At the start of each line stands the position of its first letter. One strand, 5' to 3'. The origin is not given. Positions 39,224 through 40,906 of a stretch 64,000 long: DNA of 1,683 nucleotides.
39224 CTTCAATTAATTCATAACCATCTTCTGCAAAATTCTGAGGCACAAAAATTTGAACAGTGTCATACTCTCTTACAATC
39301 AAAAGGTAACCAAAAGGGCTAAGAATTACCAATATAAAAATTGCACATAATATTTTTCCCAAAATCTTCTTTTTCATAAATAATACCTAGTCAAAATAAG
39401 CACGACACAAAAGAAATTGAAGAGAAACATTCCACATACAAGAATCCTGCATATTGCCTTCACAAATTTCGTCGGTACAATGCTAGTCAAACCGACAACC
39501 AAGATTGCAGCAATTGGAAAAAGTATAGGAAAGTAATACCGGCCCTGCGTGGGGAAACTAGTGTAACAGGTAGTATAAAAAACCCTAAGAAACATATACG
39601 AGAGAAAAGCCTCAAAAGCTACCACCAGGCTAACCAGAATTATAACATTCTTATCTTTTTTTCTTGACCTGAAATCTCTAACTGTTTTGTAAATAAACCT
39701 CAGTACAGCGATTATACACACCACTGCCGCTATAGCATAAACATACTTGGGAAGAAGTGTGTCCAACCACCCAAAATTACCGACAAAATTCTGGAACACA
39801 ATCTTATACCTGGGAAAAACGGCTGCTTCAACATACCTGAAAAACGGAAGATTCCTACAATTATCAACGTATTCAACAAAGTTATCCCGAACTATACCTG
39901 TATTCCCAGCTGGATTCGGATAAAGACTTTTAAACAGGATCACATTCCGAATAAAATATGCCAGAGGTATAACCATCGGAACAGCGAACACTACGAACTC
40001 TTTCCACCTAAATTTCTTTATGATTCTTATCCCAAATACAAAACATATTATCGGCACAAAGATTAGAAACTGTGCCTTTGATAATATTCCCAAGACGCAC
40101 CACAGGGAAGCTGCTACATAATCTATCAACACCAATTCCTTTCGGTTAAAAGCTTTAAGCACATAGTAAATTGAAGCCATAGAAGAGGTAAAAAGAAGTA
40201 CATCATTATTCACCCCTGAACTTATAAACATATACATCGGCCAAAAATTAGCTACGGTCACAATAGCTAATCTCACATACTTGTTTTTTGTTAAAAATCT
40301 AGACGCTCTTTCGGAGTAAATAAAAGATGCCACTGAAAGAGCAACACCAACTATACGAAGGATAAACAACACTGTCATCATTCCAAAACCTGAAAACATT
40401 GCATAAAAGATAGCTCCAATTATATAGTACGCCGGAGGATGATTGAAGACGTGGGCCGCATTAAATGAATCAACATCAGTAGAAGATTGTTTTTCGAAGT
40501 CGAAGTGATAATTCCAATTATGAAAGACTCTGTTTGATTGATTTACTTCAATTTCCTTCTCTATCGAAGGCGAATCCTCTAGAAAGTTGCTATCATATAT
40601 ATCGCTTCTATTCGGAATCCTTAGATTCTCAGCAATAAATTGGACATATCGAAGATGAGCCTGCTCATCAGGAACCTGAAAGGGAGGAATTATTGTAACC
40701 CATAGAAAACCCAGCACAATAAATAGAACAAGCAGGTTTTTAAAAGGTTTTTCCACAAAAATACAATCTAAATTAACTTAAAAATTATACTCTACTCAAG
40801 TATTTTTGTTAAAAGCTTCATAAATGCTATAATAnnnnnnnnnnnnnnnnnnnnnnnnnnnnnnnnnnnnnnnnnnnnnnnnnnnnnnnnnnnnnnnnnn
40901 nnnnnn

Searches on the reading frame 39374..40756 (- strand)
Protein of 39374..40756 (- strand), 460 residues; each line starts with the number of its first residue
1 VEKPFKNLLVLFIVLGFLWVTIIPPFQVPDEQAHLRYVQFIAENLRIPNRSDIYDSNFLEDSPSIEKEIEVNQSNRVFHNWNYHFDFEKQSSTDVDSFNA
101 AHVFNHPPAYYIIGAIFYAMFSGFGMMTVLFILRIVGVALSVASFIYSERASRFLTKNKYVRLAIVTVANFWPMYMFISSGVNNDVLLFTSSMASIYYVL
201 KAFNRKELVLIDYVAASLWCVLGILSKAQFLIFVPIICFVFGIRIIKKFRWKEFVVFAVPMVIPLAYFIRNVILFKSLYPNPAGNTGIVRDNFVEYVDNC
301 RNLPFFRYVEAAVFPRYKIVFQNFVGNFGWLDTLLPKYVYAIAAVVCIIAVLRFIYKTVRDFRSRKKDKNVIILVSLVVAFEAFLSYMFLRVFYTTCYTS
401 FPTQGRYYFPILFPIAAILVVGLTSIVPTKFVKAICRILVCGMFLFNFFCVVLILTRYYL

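Call 89: search_protein_families(library=pfam, proteins=[window:39374-40756:-], max_evalue=0.0001)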
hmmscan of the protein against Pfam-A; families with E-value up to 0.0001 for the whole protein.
window:39374-40756:- (460 aa): 1 family
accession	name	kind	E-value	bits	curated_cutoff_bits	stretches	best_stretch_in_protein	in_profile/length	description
PF09913.15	DUF2142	-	4.2e-30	105.3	30.1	1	15-412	3-392/395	Predicted membrane protein (DUF2142)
